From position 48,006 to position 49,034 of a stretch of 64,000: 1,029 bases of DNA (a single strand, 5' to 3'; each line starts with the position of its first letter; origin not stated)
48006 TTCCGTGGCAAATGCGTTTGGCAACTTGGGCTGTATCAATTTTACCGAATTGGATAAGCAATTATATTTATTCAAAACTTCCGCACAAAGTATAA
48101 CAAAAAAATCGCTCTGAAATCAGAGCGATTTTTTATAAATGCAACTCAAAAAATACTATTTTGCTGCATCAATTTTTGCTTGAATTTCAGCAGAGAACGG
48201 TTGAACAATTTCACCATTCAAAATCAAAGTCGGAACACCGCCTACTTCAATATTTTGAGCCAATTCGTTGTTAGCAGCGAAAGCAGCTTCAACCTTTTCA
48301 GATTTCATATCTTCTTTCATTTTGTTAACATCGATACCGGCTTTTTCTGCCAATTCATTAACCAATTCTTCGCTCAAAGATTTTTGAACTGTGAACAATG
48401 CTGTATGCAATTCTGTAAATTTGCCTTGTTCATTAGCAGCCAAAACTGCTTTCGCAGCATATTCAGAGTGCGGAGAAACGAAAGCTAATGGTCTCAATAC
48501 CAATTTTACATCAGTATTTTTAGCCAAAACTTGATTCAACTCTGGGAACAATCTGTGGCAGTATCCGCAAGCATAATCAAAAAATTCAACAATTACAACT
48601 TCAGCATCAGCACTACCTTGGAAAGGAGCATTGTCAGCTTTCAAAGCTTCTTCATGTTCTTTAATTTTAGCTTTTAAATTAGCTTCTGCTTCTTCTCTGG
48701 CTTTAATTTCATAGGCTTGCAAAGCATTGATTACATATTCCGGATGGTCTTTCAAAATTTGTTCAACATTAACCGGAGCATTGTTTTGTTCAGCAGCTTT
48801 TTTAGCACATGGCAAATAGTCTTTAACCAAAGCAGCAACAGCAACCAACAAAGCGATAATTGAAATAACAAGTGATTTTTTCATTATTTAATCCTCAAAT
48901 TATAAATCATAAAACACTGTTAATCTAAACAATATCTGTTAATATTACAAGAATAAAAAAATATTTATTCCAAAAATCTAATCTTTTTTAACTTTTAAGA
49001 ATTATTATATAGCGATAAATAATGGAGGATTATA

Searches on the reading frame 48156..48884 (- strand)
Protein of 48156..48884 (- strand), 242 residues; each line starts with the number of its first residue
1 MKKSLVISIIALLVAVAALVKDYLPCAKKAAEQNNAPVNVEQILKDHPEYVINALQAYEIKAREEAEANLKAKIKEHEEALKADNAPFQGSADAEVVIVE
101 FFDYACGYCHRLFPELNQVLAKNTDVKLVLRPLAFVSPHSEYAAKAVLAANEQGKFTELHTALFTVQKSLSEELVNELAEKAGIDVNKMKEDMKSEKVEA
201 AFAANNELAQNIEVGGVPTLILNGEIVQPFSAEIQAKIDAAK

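Call 7: search_protein_families(library=pfam, proteins=[window:48156-48884:-])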
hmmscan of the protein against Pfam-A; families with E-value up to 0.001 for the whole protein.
window:48156-48884:- (242 aa): 5 families
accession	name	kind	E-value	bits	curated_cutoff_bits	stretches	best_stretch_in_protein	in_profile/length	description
PF01323.26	DSBA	-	1.5e-24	87.3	25.6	1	97-227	1-177/191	DSBA-like thioredoxin domain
PF13462.12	Thioredoxin_4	-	2e-21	77.3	23.2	1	85-239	4-164/165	Thioredoxin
PF13743.12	Thioredoxin_5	-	1.2e-11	45.1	27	1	157-222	97-163/186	Thioredoxin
PF13098.12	Thioredoxin_2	-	3.1e-07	31.1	27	1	96-222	7-81/104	Thioredoxin-like domain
PF00085.26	Thioredoxin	-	6.1e-07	29.8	23.5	0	94-128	18-53/103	Thioredoxin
